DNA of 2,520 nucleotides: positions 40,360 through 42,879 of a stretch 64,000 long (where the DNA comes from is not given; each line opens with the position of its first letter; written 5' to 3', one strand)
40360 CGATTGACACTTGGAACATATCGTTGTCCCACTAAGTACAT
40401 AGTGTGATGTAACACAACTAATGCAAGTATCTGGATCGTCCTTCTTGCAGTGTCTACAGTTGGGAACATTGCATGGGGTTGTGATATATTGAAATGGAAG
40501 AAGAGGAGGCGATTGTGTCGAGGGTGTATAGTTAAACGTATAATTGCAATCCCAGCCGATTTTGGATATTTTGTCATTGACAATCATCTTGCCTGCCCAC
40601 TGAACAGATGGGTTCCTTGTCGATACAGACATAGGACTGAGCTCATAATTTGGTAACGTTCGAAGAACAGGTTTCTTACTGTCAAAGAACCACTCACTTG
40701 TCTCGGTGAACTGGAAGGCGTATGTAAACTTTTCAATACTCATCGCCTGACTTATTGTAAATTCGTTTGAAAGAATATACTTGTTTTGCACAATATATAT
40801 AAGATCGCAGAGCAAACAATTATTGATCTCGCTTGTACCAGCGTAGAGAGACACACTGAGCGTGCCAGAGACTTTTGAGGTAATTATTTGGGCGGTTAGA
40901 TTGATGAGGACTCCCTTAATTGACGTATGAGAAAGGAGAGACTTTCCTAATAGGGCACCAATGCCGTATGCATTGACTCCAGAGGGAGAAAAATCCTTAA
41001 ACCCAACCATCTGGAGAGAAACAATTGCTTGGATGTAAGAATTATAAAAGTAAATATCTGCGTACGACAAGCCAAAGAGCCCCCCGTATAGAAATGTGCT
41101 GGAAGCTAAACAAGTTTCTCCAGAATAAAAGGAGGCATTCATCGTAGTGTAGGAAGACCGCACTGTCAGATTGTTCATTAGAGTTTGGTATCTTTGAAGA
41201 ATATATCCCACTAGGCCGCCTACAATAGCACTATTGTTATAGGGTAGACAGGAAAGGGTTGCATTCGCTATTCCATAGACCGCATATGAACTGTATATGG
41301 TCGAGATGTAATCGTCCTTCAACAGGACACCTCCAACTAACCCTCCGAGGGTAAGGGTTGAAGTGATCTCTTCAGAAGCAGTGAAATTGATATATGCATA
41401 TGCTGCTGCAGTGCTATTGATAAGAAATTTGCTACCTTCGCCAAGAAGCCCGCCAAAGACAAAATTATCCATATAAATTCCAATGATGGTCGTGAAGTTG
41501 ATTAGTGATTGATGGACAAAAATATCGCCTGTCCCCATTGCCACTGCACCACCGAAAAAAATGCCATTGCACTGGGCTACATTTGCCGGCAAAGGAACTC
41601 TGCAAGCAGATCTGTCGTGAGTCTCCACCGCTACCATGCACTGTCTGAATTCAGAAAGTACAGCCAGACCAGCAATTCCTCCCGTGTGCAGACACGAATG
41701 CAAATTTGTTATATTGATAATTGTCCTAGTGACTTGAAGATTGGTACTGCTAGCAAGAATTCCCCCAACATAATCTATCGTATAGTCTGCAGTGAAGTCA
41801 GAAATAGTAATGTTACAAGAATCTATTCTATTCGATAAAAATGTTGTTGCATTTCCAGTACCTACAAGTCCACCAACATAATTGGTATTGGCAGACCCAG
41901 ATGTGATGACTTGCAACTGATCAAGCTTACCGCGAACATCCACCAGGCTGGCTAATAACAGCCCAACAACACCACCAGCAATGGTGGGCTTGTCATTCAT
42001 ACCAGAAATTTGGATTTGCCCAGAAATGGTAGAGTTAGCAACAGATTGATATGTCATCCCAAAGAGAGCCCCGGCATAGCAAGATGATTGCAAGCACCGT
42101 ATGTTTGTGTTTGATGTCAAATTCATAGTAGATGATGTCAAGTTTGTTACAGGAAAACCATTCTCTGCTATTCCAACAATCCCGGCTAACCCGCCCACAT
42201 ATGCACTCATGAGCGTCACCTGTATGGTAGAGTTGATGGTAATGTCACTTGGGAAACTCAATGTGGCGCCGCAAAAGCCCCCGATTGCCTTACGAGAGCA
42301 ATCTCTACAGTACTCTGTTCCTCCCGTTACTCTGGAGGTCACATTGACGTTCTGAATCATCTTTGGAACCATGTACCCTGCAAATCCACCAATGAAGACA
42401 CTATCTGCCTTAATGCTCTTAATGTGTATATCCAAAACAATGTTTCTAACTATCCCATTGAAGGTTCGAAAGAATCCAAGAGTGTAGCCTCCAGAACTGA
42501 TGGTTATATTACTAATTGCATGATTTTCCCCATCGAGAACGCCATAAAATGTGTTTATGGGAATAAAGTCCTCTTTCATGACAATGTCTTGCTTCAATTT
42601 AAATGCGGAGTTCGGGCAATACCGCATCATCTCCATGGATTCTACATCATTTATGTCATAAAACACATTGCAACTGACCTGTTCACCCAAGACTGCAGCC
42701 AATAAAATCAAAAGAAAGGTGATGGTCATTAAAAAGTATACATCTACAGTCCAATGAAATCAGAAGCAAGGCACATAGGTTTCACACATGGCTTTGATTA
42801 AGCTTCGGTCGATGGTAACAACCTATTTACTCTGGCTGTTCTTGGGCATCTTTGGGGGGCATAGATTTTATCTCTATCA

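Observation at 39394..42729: Surface protein combining a GLUG-like repeat domain (probable beta-helix) with an HCMP-type cysteine stalk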

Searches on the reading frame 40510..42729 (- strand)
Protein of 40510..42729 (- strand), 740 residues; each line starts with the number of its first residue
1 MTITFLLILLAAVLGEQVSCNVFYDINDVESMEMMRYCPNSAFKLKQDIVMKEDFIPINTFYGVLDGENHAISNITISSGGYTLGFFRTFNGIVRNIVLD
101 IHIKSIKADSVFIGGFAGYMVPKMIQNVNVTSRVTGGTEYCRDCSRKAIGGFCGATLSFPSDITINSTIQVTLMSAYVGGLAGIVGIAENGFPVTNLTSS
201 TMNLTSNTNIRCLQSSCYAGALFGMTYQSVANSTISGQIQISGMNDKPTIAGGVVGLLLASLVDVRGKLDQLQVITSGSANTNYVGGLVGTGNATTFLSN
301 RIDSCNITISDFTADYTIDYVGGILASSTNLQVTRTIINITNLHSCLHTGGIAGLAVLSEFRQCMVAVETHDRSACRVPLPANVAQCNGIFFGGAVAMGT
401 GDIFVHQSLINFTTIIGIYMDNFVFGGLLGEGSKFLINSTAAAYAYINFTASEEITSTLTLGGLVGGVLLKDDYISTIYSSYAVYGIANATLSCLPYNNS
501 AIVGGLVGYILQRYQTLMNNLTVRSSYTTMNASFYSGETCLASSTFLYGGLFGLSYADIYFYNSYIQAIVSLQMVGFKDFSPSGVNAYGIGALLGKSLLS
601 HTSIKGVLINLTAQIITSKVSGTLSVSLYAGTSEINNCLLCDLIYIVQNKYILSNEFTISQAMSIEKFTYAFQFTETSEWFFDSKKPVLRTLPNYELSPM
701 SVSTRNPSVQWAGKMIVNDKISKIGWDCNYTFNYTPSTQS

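Call 7: find_homologous_proteins(query=window:40510-42729:-, max_evalue=0.001)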
Query window:40510-42729:- (740 aa): 5 proteins with E <= 0.001 among 8000 candidates.
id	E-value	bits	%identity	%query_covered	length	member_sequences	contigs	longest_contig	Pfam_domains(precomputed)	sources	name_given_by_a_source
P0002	0.0e+0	1594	98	100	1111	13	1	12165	-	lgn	-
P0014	0.0e+0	1318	80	100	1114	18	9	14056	-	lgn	-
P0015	0.0e+0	1292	77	100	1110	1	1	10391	-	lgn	-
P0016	0.0e+0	1263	76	99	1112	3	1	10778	-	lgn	-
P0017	3.2e-4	38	29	22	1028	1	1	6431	PF07581.18,PF00395.26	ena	-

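Call 10: search_protein_families(library=pfam, proteins=[P0017, P0014, P0015, P0016], max_evalue=1)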
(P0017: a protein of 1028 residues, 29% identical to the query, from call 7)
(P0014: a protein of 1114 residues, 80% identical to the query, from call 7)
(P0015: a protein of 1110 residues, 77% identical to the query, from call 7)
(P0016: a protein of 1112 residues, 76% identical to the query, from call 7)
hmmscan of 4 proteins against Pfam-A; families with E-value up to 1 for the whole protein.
P0017 (1028 aa): 2 families
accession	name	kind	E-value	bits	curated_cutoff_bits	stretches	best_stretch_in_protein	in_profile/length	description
PF00395.25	SLH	-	3.4e-28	97.8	20.8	2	75-117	2-44/44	S-layer homology domain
PF07581.17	Glug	-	1.4e-10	41.3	20.5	5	872-896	3-28/28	The GLUG motif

P0014 (1114 aa): 4 families
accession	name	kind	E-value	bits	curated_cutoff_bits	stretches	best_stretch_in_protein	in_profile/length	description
PF03302.18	VSP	-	0.00054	19.4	31.4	2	956-1083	260-377/397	Giardia variant-specific surface protein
PF07581.17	Glug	-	0.014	16.2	20.5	0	351-370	3-23/28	The GLUG motif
PF08693.15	SKG6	-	0.028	13.7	30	1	1053-1102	7-55/668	SKG6 family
PF05568.16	ASFV_J13L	-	0.034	14.4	23.6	1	1046-1095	9-58/189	African swine fever virus J13L protein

P0015 (1110 aa): 2 families
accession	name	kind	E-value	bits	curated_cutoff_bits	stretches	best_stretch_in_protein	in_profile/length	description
PF03302.18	VSP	-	0.00018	21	31.4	2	950-1080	258-380/397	Giardia variant-specific surface protein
PF07581.17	Glug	-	0.0015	19.2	20.5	0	460-483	4-23/28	The GLUG motif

P0016 (1112 aa): 2 families
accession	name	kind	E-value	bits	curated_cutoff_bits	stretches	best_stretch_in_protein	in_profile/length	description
PF03302.18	VSP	-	0.00034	20.1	31.4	2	927-1084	233-381/397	Giardia variant-specific surface protein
PF08693.15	SKG6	-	0.14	11.5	30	1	1051-1098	7-53/668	SKG6 family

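Call 16: search_solved_structures(query=A1, max_evalue=10, show_alignments=2)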
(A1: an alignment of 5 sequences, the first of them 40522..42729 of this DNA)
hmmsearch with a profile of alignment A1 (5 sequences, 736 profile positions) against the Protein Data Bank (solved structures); distinct sequences matched with E-value up to 10: 0.

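Call 22: predict_structure(alignment_id=A1)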
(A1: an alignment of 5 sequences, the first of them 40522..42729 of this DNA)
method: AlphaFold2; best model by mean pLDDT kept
length: 736 residues; sequences in the alignment: 5
mean_pLDDT: 43.3   pTM: 0.47
mean pLDDT of the five models: 43.3, 42.2, 40.8, 40.2, 35.5
residues with pLDDT >= 90: 0; 70-90: 1; 50-70: 199; < 50: 536
segments of 3 or more residues with pLDDT < 50: 9-18, 57-64, 79-92, 108-122, 136-159, 174-201, 215-217, 220-233, 246-271, 276-283, 286-300, 325-330, 349-361, 378-408, 418-736
pLDDT, mean of each block of 10 residues (from residue 1): 59 45 61 56 57 49 50 52 42 56 53 42 54 50 41 46 57 51 41 39 56 53 44 52 49 37 44 47 47 36 58 58 50 60 59 42 59 55 34 43 47 50 44 38 39 43 40 35 37 38 39 34 42 40 38 36 39 35 30 34 34 33 33 24 25 30 34 35 37 37 38 28 25 27
secondary structure, 60 per line:
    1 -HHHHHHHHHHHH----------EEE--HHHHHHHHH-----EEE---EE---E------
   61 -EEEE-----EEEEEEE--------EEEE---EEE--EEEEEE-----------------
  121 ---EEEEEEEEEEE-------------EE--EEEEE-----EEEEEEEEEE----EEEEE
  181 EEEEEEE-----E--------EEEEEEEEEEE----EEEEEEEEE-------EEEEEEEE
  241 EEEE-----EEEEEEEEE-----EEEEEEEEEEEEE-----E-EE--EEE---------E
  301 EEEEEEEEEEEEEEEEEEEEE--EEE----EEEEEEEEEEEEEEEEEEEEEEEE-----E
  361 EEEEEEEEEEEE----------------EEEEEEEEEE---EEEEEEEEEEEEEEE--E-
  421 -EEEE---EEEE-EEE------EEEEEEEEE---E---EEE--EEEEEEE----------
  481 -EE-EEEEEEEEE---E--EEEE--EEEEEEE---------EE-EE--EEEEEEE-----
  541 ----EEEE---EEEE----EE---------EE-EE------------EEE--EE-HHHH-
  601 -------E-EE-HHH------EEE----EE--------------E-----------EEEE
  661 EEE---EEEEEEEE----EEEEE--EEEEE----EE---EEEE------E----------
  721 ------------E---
elements in order (helices of 4 or more, strands of 3 or more residues): H2-13 E24-26 H29-37 E43-45 E62-65 E71-77 E86-89 E93-95 E98-103 E124-134 E152-156 E162-171 E176-187 E202-212 E217-225 E233-244 E250-258 E264-276 E288-290 E300-321 E324-326 E331-354 E360-372 E389-398 E402-416 E422-425 E429-432 E434-436 E443-451 E459-461 E464-470 E485-493 E500-503 E506-512 E529-535 E545-548 E552-555 E588-590 H596-599 E622-624 E657-663 E667-674 E679-683 E686-690 E700-703

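Call 27: search_protein_representatives(alignment_id=A1)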
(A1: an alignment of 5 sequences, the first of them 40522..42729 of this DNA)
Query: 5 sequences, 736 profile positions. Proteins with E-value up to 0.001 (for the whole library): 395; up to 1e-10: 30; up to 1e-30: 5. The best 150 are listed.
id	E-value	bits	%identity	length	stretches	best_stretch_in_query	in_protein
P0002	0.0e+00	1570.6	-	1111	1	1-736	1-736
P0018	8.0e-85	302.1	-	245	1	225-382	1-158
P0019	9.7e-77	275.3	-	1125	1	5-732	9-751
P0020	6.1e-48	180.1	-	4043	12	13-139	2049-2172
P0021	1.8e-31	125.7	-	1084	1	5-697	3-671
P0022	1.5e-30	122.7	-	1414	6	20-183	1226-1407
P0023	3.4e-28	114.8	-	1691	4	14-94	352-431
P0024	2.6e-22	95.4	-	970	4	24-199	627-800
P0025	1.0e-19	86.8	-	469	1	5-374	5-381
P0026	1.5e-19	86.2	-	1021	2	22-155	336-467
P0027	2.6e-19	85.5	-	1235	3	25-138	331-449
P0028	1.1e-18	83.5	-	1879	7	24-185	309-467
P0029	1.6e-17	79.6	-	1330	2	22-205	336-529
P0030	3.5e-17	78.4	-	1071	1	9-693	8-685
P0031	1.4e-16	76.5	-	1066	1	5-509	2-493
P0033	4.0e-16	74.9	-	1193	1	5-389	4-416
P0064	2.7e-09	52.3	-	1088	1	18-291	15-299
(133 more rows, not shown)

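Call 31: search_protein_families(library=pfam, proteins=[P0019, P0021, P0022, P0024, P0026, P0027, P0030, P0031], max_evalue=0.01)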
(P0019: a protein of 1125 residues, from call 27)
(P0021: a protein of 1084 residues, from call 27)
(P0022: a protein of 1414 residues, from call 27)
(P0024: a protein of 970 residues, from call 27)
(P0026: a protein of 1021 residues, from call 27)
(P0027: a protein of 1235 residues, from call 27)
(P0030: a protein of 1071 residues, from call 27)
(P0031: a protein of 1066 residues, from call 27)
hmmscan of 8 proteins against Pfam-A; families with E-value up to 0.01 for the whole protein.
P0019 (1125 aa): 0 families

P0021 (1084 aa): 0 families

P0022 (1414 aa): 3 families
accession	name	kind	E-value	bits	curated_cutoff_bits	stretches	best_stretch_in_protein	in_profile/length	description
PF07581.17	Glug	-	1e-53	176.5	20.5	8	511-536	2-28/28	The GLUG motif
PF05342.19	Peptidase_M26_N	-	1.3e-31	110.2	27.7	4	66-174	144-250/250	M26 IgA1-specific Metallo-endopeptidase N-terminal region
PF05044.18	HPD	-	8.6e-05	22.9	25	0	1243-1280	84-121/154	Homeo-prospero domain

P0024 (970 aa): 3 families
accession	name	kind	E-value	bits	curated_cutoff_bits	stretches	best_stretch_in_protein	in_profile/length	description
PF07581.17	Glug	-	6e-38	127.1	20.5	7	747-772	2-28/28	The GLUG motif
PF05342.19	Peptidase_M26_N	-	1.6e-24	87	27.7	3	70-174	147-250/250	M26 IgA1-specific Metallo-endopeptidase N-terminal region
PF19821.5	Phage_capsid_2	-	0.0029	17.3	25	0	836-866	179-209/293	Phage capsid protein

P0026 (1021 aa): 4 families
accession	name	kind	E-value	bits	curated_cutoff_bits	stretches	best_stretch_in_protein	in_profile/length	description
PF13306.12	LRR_5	-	1.8e-23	83.2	27.7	1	905-1003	21-114/127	BspA type Leucine rich repeat region (6 copies)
PF07581.17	Glug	-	6.9e-14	51.6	20.5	2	460-477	5-24/28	The GLUG motif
PF02368.24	Big_2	-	7.2e-10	39.1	22.8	1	613-692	3-79/79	Bacterial Ig-like domain (group 2)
PF13855.12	LRR_8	-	0.00038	20.6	27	0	905-947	12-55/61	Leucine rich repeat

P0027 (1235 aa): 2 families
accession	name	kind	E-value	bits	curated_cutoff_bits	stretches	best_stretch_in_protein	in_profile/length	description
PF09992.14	NAGPA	-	2.7e-32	112.8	25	1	1031-1231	2-168/169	Phosphodiester glycosidase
PF07581.17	Glug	-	0.0018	19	20.5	0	425-445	7-27/28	The GLUG motif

P0030 (1071 aa): 0 families

P0031 (1066 aa): 0 families

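Call 33: list_cluster_members(proteins=[P0019, P0021, P0030, P0031, P0033, P0064, P0025, P0022, P0024, P0020])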
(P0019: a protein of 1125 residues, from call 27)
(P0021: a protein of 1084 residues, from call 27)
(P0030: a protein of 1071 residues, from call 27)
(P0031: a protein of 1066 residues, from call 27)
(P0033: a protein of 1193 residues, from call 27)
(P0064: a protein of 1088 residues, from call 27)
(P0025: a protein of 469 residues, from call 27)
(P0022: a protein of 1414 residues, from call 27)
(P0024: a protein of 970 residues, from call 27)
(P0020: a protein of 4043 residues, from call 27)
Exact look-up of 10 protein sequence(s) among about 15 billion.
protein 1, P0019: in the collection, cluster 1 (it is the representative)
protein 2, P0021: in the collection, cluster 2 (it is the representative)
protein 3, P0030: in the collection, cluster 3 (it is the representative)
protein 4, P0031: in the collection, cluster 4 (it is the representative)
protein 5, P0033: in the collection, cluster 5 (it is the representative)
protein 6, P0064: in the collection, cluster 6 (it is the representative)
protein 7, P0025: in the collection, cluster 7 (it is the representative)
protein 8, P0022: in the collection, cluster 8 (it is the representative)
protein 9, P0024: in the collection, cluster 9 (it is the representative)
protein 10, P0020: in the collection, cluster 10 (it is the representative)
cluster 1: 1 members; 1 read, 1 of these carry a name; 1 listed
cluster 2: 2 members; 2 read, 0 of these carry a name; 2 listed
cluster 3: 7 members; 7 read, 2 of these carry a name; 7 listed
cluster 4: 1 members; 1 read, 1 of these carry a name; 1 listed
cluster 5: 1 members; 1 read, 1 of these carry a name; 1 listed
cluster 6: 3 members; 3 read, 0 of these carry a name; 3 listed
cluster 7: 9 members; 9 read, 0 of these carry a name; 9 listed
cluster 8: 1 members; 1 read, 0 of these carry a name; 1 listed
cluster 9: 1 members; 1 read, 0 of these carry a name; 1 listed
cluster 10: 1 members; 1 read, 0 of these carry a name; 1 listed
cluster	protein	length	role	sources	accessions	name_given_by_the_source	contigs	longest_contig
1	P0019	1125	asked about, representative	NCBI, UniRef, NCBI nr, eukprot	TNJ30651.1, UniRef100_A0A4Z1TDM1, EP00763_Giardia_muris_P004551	High cysteine membrane protein [Giardia muris] | High cysteine membrane protein n=1 Tax=Giardia muris TaxID=5742 RepID=A0A4Z1TDM1_GIAMU | TNJ30651.1 High cysteine membrane protein [Giardia muris]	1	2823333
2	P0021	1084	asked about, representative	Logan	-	-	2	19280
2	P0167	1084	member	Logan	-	-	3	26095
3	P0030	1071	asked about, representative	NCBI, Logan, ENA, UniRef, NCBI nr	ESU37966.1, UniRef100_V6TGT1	Variant-specific surface protein [Giardia duodenalis] | Variant-specific surface protein n=1 Tax=Giardia intestinalis TaxID=5741 ... | Variant-specific surface protein [Giardia intestinalis]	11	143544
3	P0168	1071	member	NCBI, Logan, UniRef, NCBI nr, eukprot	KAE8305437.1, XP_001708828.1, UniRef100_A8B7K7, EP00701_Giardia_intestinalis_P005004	High cysteine membrane protein [Giardia duodenalis] | High cysteine membrane protein n=1 Tax=Giardia intestinalis (strain ATCC 50803 / WB clone ... | High cysteine membrane protein [Giardia intestinalis]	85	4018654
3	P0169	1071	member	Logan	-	-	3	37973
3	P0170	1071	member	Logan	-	-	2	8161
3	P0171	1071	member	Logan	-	-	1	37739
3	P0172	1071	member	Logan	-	-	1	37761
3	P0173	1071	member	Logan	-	-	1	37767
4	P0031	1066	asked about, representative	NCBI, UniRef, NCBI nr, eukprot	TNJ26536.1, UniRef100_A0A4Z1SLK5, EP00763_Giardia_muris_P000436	High cysteine membrane protein [Giardia muris] | High cysteine membrane protein n=1 Tax=Giardia muris TaxID=5742 RepID=A0A4Z1SLK5_GIAMU | TNJ26536.1 High cysteine membrane protein [Giardia muris]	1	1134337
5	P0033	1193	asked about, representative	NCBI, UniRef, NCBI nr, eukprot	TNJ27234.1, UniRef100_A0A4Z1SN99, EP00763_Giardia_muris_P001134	High cysteine membrane protein [Giardia muris] | High cysteine membrane protein n=1 Tax=Giardia muris TaxID=5742 RepID=A0A4Z1SN99_GIAMU | TNJ27234.1 High cysteine membrane protein [Giardia muris]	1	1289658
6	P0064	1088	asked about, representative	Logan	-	-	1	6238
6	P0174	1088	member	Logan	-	-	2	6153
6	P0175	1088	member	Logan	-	-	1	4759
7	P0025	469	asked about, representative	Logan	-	-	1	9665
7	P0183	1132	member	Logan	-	-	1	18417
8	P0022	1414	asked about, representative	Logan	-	-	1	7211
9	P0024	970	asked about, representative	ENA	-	-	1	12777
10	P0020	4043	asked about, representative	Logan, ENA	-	-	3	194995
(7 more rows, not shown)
